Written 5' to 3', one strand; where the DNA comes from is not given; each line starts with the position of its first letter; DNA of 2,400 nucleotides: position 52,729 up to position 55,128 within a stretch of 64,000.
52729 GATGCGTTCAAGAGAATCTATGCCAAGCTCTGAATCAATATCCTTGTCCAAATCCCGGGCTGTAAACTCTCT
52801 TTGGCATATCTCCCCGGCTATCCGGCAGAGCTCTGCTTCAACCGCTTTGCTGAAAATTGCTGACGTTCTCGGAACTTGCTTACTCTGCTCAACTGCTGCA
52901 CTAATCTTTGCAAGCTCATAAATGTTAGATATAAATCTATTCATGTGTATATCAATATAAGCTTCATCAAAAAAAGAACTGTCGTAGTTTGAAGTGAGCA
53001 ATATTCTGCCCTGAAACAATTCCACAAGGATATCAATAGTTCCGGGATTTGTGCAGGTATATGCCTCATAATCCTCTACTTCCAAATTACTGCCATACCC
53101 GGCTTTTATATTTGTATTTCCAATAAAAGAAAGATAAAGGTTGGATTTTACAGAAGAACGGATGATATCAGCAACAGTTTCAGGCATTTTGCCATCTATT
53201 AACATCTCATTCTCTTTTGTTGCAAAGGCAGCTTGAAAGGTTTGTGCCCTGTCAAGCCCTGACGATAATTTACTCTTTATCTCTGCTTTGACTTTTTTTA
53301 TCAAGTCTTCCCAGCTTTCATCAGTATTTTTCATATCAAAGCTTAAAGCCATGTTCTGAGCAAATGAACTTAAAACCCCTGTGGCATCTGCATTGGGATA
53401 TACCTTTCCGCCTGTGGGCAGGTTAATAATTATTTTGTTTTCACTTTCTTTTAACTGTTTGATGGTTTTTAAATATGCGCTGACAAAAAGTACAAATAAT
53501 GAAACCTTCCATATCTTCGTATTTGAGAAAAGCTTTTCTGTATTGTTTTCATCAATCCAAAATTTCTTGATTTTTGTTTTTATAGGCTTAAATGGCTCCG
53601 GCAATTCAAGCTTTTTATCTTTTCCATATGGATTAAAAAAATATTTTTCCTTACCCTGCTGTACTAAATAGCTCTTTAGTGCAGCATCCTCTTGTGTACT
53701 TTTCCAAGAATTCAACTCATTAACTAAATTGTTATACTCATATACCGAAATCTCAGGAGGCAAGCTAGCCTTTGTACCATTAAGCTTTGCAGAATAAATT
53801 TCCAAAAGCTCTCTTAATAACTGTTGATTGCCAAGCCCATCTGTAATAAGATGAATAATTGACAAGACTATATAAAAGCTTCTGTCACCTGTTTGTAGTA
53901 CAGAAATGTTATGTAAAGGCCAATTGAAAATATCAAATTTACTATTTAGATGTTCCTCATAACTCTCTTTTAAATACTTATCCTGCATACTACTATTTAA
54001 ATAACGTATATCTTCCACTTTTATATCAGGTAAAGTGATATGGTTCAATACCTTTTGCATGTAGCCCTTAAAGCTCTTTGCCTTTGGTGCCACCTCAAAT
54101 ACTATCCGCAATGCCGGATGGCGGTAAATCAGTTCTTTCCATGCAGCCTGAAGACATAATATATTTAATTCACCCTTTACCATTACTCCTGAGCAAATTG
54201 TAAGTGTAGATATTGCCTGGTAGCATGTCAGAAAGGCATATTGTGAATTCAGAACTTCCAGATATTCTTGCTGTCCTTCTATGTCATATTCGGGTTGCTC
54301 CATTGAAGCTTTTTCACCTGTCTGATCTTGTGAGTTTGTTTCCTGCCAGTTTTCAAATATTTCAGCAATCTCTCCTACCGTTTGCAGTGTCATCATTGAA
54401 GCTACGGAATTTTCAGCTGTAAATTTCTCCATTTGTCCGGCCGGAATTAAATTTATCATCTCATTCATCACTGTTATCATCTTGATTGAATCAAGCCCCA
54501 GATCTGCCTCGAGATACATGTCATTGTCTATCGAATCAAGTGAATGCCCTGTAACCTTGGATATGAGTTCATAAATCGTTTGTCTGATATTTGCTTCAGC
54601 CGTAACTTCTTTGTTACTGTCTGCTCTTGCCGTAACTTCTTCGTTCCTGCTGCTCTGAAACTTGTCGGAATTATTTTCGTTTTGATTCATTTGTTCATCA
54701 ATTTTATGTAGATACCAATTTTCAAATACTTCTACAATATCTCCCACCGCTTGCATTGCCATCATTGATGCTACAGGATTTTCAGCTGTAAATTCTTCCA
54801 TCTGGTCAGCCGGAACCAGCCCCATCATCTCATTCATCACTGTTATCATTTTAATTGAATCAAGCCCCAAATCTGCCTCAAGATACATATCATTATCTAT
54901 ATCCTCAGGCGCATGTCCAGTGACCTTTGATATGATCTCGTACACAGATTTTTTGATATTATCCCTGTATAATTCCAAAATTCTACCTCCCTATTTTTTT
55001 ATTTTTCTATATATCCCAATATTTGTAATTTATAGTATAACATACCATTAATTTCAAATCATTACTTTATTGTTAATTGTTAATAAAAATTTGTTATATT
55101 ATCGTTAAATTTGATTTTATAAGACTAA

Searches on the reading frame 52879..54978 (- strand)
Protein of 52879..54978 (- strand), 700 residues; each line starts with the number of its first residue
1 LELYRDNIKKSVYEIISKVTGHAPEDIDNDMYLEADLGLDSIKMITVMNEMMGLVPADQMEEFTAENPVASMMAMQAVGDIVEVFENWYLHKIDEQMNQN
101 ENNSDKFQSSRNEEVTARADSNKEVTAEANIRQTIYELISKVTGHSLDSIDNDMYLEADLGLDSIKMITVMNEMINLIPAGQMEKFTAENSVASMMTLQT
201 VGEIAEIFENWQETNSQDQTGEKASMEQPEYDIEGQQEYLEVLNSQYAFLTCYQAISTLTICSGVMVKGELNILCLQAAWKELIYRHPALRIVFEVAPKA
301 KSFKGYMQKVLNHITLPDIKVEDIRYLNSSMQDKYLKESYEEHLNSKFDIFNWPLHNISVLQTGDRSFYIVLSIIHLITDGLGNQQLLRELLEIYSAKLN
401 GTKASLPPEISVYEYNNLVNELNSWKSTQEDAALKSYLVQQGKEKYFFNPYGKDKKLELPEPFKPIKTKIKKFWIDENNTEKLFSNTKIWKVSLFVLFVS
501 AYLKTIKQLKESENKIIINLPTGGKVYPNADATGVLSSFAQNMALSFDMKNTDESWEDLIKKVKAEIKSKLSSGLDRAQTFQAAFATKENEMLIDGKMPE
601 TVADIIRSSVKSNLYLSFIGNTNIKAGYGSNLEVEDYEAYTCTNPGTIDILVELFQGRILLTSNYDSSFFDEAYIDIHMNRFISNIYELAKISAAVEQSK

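Call 7: search_protein_families(library=pfam, proteins=[window:52879-54978:-], max_evalue=1)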
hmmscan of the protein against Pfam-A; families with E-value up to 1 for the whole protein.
window:52879-54978:- (700 aa): 4 families
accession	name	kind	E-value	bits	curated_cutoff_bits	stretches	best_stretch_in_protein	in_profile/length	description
PF00668.25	Condensation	-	5e-27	95.2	30.6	1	265-690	33-434/456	Condensation domain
PF00550.31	PP-binding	-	1.3e-12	48.2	20.8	2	12-51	3-41/67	Phosphopantetheine attachment site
PF19634.4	DUF6137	-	0.0011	19.2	25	0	131-159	6-34/82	Family of unknown function (DUF6137)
PF01547.30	SBP_bac_1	-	0.031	14.7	26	1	458-597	84-237/307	Bacterial extracellular solute-binding protein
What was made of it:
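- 54343..54960 (-): Tandem ACPs at the NRPS N-terminus (aa 7-88 and 131-212), proposed carriers of the split module. Pfam PP-binding, two stretches (call 7).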

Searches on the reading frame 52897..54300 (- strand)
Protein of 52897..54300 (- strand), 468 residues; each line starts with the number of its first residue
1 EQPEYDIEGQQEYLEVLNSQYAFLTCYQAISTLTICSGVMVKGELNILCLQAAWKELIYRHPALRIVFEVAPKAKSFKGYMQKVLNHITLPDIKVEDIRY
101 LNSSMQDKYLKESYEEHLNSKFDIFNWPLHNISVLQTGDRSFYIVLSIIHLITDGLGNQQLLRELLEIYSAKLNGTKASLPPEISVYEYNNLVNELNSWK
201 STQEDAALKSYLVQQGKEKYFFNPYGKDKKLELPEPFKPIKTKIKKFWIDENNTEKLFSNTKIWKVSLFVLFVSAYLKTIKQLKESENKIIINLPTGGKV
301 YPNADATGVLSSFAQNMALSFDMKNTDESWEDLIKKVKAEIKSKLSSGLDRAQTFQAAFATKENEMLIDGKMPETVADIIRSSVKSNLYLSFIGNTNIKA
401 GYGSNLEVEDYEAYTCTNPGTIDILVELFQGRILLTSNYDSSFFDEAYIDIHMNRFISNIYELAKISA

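Call 48: search_solved_structures(query=window:52897-54300:-, max_evalue=0.01)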
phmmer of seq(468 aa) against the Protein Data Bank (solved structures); distinct sequences matched with E-value up to 0.01: 20.
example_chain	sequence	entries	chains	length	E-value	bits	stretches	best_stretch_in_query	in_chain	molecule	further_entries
9uay_A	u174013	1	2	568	1.5e-08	37.3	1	40-184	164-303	CmnI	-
8f7h_A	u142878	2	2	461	1.9e-07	33.7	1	39-236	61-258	Surfactin synthetase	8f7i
8hlk_A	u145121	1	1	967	1.9e-07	33.7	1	35-193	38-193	Microcystin synthetase B (Fragment)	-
9rde_A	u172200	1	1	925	5.7e-07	32.1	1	50-343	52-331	Bacitracin synthase 3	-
8f7f_A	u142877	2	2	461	1e-06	31.3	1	39-236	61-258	Surfactin synthetase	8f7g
9up2_A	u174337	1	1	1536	1.5e-06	30.8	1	51-183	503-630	PvdL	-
8jbr_A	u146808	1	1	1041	1.5e-06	30.7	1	41-183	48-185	McyA protein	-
9lcp_A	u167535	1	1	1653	1.8e-06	30.5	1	51-183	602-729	PvdL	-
9lco_A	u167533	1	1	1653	1.8e-06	30.5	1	51-183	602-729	PvdL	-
9lcq_A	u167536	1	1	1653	3.3e-06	29.6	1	51-183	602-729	PvdL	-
2vsq_A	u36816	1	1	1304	2.3e-05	26.8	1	39-189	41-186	SURFACTIN SYNTHETASE SUBUNIT 3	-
5t3e_A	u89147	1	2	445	5.1e-05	25.7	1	42-196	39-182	Bacillamide synthetase heterocyclization domain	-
7r9x_A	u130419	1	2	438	0.00012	24.4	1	41-189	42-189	AmbE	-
2jgp_A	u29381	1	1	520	0.00023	23.5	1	33-185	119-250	TYROCIDINE SYNTHETASE 3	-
7ly7_A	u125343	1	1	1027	0.0003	23.1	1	42-196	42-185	BmdB, Bacillamide NRPS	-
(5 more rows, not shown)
